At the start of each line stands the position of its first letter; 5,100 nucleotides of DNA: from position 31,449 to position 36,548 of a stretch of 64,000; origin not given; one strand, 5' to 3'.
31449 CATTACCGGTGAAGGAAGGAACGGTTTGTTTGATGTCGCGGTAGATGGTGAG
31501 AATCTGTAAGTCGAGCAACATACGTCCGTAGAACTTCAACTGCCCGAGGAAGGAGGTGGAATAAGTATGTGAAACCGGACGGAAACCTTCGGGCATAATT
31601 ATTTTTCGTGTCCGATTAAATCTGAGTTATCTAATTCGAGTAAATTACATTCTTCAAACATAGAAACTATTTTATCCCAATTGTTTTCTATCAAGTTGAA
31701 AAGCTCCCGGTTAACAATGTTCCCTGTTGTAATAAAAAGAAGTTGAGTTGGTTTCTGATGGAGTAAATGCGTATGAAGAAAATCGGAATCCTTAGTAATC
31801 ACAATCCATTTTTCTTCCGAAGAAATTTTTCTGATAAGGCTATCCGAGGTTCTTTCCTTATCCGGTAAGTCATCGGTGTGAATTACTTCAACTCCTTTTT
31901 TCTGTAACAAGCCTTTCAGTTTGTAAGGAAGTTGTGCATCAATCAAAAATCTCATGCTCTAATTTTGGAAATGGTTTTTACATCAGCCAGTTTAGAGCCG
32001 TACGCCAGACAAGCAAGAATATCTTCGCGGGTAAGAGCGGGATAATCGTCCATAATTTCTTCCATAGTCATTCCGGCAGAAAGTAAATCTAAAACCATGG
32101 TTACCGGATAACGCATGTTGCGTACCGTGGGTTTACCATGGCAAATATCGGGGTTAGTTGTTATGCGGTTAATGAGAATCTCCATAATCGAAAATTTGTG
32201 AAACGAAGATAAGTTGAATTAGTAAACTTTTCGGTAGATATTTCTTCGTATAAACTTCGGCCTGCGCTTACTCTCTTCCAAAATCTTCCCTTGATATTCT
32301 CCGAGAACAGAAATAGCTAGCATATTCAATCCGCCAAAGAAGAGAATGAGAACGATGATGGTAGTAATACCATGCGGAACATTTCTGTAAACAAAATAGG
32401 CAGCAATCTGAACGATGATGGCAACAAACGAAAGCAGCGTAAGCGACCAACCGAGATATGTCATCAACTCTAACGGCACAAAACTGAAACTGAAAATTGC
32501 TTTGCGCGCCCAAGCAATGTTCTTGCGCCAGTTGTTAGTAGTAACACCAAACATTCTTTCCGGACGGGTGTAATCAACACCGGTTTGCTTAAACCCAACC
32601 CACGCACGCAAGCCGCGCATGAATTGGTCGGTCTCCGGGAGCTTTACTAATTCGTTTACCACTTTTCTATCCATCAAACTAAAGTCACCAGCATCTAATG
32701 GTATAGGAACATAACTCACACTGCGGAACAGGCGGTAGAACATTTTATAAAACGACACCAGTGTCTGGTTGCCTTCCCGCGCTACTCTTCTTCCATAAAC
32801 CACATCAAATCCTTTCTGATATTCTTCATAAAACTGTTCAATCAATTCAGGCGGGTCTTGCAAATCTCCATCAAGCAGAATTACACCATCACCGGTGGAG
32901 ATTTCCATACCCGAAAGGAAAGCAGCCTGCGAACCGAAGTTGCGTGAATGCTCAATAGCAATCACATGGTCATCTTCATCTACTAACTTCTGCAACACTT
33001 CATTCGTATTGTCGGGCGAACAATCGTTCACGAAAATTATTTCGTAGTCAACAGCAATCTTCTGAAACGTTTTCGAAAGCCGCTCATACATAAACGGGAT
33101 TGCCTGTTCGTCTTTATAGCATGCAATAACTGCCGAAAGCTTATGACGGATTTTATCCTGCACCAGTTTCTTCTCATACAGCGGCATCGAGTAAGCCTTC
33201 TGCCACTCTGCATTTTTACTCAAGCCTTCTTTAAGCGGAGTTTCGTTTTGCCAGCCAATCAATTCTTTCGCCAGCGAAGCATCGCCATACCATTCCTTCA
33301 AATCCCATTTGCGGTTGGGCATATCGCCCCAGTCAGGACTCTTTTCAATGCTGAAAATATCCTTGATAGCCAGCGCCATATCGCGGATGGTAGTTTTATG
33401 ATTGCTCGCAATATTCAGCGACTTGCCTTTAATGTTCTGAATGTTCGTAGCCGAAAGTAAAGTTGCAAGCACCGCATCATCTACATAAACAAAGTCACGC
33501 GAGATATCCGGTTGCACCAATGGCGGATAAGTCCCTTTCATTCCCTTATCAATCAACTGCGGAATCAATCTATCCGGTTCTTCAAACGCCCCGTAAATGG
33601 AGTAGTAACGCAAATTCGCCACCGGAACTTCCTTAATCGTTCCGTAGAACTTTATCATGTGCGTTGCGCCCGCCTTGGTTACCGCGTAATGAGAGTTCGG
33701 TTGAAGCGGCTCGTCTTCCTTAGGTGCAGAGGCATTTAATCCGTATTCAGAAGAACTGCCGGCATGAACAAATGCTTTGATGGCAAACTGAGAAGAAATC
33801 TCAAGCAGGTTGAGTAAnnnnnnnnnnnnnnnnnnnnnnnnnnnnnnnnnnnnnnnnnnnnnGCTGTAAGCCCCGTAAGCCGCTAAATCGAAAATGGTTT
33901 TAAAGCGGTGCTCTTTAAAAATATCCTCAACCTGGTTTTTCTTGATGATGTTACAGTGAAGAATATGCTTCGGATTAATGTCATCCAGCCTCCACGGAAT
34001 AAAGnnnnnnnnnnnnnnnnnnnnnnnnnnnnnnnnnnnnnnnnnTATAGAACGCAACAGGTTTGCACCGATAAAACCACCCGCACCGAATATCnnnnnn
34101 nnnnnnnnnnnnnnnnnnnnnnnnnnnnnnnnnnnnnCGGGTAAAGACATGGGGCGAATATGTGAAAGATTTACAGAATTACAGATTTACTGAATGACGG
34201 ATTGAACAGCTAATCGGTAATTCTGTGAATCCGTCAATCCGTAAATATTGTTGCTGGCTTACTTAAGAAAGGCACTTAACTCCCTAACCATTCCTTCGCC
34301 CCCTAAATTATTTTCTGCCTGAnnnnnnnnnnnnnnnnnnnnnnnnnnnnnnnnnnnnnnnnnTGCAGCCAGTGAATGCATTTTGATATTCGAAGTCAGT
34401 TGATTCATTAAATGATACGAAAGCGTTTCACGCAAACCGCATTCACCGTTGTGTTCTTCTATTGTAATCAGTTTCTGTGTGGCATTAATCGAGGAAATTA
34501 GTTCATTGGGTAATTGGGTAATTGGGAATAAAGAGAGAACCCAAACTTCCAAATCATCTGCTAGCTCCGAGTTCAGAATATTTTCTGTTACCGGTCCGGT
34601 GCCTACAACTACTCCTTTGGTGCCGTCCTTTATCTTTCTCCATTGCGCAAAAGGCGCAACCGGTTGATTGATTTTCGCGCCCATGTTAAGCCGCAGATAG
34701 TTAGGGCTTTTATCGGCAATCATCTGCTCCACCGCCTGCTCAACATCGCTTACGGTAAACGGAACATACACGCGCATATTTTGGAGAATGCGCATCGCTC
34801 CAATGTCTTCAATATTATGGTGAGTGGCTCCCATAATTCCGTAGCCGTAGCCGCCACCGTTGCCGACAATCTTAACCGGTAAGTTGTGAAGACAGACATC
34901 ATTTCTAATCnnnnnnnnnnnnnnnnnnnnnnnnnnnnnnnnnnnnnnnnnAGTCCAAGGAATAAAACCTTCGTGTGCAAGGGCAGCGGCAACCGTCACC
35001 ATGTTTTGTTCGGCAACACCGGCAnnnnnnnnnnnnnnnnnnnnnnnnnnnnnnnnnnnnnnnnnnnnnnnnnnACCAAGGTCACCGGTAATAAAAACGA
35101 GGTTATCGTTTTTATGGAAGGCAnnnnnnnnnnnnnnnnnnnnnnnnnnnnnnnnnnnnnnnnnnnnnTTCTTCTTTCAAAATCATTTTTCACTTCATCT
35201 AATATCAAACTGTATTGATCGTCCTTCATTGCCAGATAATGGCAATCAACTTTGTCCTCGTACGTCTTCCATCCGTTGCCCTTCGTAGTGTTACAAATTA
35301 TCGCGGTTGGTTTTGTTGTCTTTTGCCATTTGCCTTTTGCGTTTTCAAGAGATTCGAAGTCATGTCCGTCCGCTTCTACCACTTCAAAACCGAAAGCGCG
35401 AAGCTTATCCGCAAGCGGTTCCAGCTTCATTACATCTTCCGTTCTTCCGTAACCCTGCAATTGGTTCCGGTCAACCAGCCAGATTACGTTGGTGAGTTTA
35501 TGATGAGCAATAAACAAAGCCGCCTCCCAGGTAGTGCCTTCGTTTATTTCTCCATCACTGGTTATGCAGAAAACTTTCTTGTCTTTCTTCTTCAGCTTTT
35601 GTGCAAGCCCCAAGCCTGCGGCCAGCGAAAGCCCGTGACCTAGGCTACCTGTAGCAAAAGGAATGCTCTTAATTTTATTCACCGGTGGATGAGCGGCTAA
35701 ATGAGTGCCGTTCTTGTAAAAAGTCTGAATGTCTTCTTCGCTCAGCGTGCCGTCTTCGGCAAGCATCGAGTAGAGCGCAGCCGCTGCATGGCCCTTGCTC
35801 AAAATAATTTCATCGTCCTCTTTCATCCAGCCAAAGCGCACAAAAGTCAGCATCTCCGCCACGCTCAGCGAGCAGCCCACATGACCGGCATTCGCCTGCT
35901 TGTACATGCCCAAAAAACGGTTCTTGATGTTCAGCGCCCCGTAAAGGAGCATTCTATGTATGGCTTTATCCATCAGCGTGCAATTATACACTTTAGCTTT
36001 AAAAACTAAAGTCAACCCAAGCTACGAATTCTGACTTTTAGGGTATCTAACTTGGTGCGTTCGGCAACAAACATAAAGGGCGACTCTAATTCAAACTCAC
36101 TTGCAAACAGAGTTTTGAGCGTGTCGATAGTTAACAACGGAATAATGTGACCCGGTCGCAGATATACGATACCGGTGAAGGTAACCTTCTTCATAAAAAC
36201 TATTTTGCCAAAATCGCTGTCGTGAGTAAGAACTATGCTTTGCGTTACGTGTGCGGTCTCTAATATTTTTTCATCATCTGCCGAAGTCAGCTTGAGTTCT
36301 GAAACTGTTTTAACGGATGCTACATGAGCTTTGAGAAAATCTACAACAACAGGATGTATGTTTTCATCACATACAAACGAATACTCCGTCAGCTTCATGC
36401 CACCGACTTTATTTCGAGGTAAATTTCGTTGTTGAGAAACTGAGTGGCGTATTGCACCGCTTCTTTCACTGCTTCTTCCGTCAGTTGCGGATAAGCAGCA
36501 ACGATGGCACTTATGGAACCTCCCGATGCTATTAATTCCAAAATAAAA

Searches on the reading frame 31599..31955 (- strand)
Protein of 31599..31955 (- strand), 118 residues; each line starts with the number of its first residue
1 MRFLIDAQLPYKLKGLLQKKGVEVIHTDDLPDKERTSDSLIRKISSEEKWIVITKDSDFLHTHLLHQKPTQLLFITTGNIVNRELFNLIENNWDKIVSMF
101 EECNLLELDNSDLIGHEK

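Call 53: search_protein_families(library=pfam, proteins=[window:31599-31955:-], max_evalue=0.001)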
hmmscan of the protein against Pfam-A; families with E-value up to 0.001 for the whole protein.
window:31599-31955:- (118 aa): 3 families
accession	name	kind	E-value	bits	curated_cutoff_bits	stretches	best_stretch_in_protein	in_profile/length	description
PF18480.7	DUF5615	-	4.7e-22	78.4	23.8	1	1-106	1-105/110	Domain of unknown function (DUF5615)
PF18478.7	PIN_10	-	5.9e-08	33.1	26.2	1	1-60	1-63/84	PIN like domain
PF01927.22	Mut7-C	-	0.00051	20.6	23.3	1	1-92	1-80/146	Mut7-C RNAse domain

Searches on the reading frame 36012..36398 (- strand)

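Call 53: search_protein_families(library=pfam, proteins=[window:36012-36398:-], max_evalue=0.001)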
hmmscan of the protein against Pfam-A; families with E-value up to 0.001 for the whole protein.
window:36012-36398:- (128 aa): 2 families
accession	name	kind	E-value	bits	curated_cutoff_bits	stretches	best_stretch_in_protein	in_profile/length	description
PF18480.7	DUF5615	-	1e-16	61.2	23.8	1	8-106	3-102/110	Domain of unknown function (DUF5615)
PF18478.7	PIN_10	-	0.00038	20.9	26.2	1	8-65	3-64/84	PIN like domain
